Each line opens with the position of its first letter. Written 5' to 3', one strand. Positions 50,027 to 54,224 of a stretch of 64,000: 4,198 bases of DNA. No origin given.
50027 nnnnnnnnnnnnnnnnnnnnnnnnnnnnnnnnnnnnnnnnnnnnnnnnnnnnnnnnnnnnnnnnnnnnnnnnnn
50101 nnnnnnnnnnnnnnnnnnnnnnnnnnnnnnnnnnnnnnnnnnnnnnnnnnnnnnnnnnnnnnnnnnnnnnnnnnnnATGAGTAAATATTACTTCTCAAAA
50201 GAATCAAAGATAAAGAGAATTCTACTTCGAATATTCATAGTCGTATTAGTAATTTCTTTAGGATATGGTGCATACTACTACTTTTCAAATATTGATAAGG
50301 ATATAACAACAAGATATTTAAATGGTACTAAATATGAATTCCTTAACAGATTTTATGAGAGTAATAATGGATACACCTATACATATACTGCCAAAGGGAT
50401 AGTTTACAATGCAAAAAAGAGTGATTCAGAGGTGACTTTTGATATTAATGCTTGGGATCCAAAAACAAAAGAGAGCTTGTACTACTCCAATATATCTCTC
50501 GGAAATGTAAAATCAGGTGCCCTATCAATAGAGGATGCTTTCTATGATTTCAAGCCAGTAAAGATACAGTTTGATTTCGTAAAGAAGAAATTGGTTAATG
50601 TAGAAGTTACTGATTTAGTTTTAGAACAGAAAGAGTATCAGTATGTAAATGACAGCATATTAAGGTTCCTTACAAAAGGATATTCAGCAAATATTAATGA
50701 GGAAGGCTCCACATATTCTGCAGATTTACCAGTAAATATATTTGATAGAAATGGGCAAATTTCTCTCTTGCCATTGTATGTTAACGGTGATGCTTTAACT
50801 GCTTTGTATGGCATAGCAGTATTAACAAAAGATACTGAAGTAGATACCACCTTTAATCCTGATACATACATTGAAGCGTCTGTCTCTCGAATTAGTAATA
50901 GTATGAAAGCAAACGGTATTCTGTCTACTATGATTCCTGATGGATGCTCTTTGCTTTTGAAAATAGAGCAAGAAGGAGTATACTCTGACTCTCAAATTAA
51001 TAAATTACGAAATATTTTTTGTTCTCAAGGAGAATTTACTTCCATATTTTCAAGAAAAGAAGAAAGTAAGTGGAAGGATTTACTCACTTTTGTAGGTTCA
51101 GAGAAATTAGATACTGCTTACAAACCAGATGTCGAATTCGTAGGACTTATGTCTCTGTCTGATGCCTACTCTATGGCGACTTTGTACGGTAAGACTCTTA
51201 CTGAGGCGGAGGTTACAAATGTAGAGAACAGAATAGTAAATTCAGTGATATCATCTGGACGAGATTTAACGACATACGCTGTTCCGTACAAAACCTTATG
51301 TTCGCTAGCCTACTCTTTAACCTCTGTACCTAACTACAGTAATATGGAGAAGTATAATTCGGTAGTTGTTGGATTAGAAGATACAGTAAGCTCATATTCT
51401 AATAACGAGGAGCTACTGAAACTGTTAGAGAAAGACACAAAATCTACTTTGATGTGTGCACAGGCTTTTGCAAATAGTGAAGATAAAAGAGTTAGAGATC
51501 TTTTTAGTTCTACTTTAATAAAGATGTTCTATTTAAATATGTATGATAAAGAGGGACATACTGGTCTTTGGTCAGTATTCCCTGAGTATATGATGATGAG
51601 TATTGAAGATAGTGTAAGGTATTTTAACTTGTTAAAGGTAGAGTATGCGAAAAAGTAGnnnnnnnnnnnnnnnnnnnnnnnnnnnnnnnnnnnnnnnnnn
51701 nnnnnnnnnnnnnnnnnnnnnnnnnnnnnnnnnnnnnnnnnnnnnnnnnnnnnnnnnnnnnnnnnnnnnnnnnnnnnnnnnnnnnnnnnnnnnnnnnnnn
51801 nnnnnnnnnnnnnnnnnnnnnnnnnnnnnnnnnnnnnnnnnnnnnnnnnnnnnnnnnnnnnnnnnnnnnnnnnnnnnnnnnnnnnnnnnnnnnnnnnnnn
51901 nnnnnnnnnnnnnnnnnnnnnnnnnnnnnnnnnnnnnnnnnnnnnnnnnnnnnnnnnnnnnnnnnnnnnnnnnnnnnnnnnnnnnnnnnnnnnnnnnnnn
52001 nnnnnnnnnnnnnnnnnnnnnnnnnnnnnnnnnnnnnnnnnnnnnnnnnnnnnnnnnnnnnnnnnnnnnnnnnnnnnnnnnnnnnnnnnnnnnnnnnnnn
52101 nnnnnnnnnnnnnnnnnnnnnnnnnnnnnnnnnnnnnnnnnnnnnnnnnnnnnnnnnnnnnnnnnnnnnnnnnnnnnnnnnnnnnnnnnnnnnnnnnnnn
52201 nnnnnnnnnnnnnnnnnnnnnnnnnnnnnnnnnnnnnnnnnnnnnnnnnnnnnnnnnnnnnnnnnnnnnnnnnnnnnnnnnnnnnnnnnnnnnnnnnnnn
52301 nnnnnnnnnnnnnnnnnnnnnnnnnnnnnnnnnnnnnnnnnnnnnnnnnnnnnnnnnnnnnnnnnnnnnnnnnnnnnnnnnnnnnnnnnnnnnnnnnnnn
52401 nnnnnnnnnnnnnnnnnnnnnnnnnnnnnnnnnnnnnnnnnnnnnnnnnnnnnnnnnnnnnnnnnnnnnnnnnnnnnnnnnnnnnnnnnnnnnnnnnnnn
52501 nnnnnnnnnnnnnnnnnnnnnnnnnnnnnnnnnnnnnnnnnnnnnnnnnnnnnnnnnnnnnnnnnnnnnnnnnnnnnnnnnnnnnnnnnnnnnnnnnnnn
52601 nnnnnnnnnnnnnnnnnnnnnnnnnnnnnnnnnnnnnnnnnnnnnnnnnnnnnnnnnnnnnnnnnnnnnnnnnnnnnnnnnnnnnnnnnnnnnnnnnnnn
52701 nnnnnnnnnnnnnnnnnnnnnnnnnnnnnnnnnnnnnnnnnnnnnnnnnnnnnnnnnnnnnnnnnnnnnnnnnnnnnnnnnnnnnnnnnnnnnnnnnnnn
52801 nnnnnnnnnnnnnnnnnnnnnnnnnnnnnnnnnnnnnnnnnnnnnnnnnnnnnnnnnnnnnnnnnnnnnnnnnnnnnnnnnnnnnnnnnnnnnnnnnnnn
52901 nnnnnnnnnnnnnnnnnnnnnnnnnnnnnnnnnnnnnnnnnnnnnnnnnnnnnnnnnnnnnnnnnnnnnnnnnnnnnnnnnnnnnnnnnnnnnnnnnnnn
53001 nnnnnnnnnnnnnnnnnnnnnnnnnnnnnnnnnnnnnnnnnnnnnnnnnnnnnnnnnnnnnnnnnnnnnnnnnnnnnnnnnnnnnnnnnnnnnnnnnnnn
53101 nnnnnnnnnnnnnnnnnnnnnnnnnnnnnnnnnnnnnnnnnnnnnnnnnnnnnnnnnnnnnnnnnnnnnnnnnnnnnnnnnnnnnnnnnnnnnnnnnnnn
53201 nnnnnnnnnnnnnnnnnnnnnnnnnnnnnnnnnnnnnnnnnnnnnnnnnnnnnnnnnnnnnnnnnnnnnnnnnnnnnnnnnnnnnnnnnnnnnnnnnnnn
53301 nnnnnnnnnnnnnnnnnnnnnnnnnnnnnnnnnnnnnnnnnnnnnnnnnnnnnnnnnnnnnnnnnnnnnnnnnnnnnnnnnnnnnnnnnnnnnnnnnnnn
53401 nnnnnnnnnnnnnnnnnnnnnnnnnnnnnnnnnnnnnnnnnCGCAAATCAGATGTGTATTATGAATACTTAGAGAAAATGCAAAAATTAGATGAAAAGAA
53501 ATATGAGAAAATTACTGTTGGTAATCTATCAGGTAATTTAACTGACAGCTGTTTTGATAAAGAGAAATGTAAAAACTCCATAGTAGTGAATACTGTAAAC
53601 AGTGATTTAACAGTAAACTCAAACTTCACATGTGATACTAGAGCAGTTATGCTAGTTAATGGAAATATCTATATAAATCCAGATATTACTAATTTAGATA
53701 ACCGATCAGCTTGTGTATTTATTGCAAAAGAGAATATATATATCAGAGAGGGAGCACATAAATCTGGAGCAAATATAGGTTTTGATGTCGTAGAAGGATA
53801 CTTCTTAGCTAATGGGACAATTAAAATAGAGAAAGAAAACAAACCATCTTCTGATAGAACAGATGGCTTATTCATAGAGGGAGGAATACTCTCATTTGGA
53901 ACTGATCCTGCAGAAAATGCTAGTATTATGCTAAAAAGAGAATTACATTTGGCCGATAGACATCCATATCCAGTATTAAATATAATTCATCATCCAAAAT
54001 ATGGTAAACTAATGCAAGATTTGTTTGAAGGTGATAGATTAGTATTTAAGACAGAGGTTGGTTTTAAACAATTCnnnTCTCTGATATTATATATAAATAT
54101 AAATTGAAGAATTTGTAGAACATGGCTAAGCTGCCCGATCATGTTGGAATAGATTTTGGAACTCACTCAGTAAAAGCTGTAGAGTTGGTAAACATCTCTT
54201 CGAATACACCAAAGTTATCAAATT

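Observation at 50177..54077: Two uncharacterised envelope/secreted proteins between the pilus response regulator and pilM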

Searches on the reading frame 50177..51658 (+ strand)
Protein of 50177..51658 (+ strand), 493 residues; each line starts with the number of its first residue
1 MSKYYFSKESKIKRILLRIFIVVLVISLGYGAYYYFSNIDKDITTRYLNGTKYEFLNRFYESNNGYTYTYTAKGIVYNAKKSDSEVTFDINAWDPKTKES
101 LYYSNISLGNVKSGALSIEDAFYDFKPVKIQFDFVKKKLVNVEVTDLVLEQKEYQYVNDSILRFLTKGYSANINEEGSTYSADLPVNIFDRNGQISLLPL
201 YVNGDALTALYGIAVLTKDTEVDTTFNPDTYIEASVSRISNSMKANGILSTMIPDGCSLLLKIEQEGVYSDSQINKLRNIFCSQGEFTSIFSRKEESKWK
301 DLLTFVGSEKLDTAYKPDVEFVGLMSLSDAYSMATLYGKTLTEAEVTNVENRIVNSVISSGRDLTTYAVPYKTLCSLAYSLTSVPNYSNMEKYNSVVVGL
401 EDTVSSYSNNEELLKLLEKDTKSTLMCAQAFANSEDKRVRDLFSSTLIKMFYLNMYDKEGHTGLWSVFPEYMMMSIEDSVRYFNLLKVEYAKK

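Call 4: search_protein_families(library=pfam, proteins=[window:50177-51658:+], max_evalue=0.1)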
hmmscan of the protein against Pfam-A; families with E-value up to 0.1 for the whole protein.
window:50177-51658:+ (493 aa): 1 family
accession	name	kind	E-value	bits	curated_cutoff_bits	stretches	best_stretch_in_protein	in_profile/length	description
PF10736.14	DUF2527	-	0.061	13.6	25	0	215-240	9-34/38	Protein of unknown function (DUF2627)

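Call 7: search_protein_families(library=ncbifam, proteins=[window:50177-51658:+], max_evalue=0.1)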
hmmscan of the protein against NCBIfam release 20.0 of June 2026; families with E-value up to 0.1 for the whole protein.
window:50177-51658:+ (493 aa): 0 families

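Call 9: search_solved_structures(query=window:50177-51658:+, max_evalue=1)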
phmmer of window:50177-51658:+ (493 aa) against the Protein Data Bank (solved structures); distinct sequences matched with E-value up to 1: 8.
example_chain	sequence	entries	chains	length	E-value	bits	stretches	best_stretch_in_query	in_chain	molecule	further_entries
8zav_A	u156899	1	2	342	0.02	16.7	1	36-143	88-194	NAD-dependent epimerase/dehydratase domain-containing protein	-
5z2x_A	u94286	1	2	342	0.038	15.8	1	36-143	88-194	Alcohol dehydrogenase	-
5zed_A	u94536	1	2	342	0.038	15.8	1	36-143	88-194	Uncharacterized protein ADH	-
7c1e_A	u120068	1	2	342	0.046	15.5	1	36-143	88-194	Epimerase domain-containing protein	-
5zec_A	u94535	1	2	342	0.05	15.4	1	36-142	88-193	Uncharacterized protein ADH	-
7c3v_A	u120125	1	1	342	0.17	13.7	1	36-143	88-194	Alcohol dehydrogenase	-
5zwl_G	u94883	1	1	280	0.41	12.3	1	145-214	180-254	ATP synthase gamma chain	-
1h6k_X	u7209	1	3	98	0.77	11.5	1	5-54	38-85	20 KDA NUCLEAR CAP BINDING PROTEIN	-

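Call 12: find_homologous_proteins(query=window:50177-51658:+)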
Query window:50177-51658:+ (493 aa): 2 proteins with E <= 0.001 among 8000 candidates.
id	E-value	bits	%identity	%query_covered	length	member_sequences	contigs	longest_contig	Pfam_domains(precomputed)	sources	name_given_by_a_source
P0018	0.0e+0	1076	100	100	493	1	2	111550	-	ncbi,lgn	-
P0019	3.8e-78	281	36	95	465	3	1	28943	-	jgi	jgi:hypothetical protein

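Call 42: find_homologous_proteins(query=A3, max_evalue=0.001)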
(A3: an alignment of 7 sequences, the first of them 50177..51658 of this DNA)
Query A3 (7 sequences) (493 aa, profile of the alignment): 2 proteins with E <= 0.001 among 8000 candidates.
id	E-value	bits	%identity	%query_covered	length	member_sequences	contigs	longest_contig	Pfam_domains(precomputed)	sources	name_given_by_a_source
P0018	1.6e-127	445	100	100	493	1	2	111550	-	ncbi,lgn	-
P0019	4.1e-117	410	36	95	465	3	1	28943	-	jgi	jgi:hypothetical protein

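Call 43: search_solved_structures(query=A3, max_evalue=10)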
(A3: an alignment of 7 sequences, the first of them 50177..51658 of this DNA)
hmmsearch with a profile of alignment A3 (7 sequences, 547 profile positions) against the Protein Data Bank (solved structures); distinct sequences matched with E-value up to 10: 1.
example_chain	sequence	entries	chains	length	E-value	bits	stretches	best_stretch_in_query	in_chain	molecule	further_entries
9w4x_A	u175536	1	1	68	0.57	12.2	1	40-76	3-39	EPC3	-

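Call 56: predict_structure(alignment_id=A4)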
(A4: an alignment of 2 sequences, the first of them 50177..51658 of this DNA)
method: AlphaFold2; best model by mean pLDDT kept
length: 493 residues; sequences in the alignment: 2
mean_pLDDT: 39.8   pTM: 0.31
mean pLDDT of the five models: 39.8, 39.7, 39.0, 36.1, 34.5
residues with pLDDT >= 90: 0; 70-90: 0; 50-70: 88; < 50: 405
segments of 3 or more residues with pLDDT < 50: 1-6, 20-60, 72-128, 146-341, 356-358, 380-387, 407-426, 428-439, 441-493
pLDDT, mean of each block of 10 residues (from residue 1): 44 53 38 29 27 37 55 44 42 41 43 37 42 59 48 35 33 28 27 28 24 28 29 27 27 33 33 42 40 41 43 36 40 39 51 50 50 54 48 54 49 46 48 48 44 36 35 33 36 31
secondary structure, 60 per line:
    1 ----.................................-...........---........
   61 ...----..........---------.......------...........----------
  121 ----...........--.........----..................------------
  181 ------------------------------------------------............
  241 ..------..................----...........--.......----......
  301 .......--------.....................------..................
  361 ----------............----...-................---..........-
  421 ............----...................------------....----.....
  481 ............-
elements in order: H5-37 H39-49 E53-63 E68-77 E87-93 E100-107 E125-135 E138-146 H151-168 H229-242 H249-266 H271-281 H284-290 H295-307 H316-336 H343-360 H371-382 H391-406 H410-419 H421-432 H437-455 H468-471 H476-492

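Call 59: search_protein_families(library=pfam, alignment_id=A6, max_evalue=0.01)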
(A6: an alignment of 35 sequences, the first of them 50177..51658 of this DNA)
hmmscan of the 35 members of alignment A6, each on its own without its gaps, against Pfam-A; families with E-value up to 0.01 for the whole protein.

A. member 1, window:50177-51658:+ (493 aa): 0 families

B. families by the number of members that match (of 35 scanned): 3 families
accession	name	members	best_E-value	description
PF05767.17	Pox_A14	1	0.0053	Poxvirus virion envelope protein A14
PF06480.20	FtsH_ext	1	0.0065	FtsH Extracellular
PF11418.13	Scaffolding_pro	1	0.009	Phi29 scaffolding protein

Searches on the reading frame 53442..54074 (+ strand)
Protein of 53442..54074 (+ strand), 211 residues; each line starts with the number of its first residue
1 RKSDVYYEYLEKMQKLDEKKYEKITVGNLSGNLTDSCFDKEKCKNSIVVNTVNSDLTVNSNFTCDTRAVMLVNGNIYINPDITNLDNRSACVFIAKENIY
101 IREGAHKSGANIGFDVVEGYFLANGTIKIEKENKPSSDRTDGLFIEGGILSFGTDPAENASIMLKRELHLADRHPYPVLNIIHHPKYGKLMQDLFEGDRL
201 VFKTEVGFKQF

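Call 74: search_protein_families(library=pfam, proteins=[window:53442-54074:+], max_evalue=10)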
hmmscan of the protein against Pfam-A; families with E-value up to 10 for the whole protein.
window:53442-54074:+ (211 aa): 0 families

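Call 77: search_solved_structures(query=A7, max_evalue=10, show_alignments=2)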
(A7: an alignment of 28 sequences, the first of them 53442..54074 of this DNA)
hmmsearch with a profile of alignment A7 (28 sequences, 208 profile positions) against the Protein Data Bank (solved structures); distinct sequences matched with E-value up to 10: 0.
